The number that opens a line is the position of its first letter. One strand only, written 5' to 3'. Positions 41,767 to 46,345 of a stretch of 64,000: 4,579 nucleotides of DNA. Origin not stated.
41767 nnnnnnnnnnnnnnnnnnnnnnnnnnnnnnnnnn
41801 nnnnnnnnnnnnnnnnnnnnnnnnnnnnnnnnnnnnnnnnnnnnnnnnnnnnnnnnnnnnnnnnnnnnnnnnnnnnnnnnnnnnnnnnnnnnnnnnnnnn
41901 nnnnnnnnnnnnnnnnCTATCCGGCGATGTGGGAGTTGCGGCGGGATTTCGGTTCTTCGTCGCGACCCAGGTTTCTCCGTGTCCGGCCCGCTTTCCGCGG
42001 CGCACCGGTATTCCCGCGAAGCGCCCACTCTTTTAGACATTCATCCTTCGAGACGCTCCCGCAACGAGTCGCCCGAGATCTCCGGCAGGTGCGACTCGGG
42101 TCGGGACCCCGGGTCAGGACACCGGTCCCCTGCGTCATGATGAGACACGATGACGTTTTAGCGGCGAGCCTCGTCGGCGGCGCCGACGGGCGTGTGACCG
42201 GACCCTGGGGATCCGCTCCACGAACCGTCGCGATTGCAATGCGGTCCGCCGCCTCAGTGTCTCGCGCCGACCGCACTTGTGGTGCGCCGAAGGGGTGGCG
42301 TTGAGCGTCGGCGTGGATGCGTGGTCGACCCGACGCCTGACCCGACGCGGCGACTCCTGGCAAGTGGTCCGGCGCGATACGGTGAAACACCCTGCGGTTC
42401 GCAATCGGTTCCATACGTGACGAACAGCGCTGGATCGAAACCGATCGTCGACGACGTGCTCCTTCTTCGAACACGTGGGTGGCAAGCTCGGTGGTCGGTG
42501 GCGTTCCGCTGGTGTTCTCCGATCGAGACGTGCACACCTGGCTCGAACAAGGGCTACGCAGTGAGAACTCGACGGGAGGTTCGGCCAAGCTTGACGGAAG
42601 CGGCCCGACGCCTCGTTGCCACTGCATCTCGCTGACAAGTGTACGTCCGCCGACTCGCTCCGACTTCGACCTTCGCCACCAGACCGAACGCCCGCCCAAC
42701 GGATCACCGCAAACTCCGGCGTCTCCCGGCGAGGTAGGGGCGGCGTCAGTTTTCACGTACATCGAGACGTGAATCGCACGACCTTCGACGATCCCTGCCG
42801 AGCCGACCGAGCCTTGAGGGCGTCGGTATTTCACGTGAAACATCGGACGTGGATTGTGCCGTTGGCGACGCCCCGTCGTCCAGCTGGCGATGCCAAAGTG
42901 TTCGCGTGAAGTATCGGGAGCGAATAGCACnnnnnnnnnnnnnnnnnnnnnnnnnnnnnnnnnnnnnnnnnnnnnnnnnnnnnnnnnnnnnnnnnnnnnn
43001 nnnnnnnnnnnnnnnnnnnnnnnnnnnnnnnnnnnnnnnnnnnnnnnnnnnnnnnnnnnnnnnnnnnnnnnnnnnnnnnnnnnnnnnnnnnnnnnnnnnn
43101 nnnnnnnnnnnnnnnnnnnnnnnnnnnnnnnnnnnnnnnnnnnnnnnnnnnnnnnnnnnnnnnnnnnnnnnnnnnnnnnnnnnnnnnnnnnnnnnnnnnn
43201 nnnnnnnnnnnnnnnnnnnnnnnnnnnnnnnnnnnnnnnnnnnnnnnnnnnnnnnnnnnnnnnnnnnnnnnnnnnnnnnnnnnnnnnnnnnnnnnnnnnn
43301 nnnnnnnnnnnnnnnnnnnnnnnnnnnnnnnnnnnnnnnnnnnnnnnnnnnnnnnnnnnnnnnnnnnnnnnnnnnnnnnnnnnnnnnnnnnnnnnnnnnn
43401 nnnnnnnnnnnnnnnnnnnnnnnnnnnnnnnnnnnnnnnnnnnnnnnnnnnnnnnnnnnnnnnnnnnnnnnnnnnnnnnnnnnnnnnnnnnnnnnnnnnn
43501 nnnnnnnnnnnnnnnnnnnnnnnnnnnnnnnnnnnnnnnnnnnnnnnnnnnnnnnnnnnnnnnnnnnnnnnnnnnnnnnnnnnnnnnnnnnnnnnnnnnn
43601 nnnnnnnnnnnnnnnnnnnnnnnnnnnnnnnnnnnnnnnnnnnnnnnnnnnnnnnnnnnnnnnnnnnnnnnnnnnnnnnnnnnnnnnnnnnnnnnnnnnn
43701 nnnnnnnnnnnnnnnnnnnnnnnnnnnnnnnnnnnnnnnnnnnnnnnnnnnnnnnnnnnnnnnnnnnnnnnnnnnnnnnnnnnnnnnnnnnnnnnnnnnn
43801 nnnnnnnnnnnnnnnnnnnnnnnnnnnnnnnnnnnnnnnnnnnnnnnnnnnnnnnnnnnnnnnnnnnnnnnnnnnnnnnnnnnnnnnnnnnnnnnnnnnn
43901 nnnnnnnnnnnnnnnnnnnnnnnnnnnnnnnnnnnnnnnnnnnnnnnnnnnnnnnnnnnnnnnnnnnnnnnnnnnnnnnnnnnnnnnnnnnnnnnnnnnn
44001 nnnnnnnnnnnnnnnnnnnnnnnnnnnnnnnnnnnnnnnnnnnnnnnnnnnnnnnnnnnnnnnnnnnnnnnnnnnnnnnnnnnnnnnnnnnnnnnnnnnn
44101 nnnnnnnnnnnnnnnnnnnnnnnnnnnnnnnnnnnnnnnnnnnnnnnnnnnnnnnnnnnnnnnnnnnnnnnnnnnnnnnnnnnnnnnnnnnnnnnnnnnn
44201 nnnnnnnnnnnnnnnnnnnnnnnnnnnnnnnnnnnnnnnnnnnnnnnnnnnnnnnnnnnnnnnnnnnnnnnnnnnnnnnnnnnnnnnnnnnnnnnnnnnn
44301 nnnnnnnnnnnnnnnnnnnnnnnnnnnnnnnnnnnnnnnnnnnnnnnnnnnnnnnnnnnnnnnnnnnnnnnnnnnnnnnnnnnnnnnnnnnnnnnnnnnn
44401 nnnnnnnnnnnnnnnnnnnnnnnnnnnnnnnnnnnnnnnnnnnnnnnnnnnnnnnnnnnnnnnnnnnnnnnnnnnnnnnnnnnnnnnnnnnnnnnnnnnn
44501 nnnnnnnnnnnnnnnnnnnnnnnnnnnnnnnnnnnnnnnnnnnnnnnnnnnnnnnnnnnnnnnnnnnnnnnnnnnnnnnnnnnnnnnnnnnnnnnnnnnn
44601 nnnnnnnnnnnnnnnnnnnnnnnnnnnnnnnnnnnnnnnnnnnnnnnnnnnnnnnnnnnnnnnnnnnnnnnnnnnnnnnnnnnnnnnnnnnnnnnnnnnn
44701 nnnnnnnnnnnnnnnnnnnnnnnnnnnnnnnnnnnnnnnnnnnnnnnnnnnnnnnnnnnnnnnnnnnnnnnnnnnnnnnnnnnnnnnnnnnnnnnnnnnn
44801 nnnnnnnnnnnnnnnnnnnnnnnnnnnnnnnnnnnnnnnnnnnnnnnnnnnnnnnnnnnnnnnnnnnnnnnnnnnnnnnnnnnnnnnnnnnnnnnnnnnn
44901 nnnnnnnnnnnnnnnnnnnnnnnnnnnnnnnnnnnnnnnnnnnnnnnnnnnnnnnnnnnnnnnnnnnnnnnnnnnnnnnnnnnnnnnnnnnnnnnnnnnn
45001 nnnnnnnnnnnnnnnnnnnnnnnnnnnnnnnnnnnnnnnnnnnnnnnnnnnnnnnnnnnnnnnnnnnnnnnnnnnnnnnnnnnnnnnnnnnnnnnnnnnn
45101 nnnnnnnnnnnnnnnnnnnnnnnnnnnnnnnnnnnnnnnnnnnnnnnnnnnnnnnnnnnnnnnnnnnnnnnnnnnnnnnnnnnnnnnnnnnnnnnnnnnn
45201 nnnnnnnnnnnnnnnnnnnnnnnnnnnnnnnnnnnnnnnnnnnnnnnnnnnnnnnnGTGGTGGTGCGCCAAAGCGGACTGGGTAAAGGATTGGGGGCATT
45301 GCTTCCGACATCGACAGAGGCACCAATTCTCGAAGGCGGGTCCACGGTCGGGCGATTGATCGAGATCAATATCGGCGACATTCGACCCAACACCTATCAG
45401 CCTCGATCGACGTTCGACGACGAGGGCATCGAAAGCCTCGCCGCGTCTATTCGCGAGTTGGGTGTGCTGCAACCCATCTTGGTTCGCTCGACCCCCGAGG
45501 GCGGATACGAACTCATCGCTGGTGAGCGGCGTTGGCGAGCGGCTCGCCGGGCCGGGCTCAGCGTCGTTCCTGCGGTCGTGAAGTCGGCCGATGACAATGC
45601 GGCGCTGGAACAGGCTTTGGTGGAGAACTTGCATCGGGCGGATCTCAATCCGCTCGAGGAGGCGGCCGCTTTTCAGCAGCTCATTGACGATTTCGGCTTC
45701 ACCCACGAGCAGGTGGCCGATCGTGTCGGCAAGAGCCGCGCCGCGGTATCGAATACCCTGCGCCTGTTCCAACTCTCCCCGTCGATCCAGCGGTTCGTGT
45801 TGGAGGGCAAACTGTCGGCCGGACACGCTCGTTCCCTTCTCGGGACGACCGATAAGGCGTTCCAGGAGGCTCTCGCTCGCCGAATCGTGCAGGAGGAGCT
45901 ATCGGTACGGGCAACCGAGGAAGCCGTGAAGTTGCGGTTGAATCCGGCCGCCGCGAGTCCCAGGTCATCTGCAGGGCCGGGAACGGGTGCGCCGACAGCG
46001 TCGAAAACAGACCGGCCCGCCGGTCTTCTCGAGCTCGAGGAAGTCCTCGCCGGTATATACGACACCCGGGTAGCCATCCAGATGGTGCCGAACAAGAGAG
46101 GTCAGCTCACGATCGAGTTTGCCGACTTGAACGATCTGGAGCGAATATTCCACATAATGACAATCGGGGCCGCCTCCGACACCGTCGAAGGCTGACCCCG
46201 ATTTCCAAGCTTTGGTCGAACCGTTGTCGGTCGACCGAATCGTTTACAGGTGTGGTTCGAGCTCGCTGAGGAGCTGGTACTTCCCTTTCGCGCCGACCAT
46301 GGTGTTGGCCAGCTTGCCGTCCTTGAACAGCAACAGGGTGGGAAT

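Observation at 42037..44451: Gene-free 2.4 kb 'centromere satellite': a dense, roughly 70-bp-periodic parS array between rsmG and parA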

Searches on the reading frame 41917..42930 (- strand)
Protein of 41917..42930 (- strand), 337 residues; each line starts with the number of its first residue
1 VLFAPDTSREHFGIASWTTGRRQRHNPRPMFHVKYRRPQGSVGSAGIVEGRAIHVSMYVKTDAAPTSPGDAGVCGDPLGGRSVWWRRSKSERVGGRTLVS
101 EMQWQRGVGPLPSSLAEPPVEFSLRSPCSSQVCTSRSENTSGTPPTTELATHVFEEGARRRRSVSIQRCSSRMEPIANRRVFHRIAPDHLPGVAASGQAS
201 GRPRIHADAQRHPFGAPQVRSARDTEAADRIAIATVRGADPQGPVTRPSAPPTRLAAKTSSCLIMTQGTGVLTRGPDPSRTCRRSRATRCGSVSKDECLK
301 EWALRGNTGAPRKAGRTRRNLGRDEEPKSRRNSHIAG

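Call 13: search_protein_families(library=pfam, proteins=[window:41917-42930:-], max_evalue=1)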
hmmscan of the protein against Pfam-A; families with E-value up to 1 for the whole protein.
window:41917-42930:- (337 aa): 0 families

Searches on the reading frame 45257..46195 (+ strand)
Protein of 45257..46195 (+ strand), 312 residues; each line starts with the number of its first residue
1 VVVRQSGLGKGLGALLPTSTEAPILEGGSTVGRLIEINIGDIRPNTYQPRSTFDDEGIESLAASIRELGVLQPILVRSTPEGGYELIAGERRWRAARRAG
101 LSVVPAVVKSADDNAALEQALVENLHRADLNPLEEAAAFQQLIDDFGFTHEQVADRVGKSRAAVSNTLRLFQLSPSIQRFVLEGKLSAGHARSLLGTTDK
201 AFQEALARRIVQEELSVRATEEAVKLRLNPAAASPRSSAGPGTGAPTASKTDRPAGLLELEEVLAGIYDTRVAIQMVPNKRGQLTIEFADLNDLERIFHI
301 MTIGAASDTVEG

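Call 57: search_protein_families(library=pfam, proteins=[window:45257-46195:+], max_evalue=0.00001)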
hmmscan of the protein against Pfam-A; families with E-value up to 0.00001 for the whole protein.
window:45257-46195:+ (312 aa): 3 families
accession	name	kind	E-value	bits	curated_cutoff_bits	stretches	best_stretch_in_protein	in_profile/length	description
PF17762.8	HTH_ParB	-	2.3e-36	124.4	22.6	1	129-225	2-98/102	ParB HTH domain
PF02195.25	ParB_N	-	2.7e-35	120.7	26.3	1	34-126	3-95/95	ParB N-terminal domain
PF23552.2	ParB_C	-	2.8e-06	27.1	23.8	0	258-298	6-46/50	ParB dimerisation domain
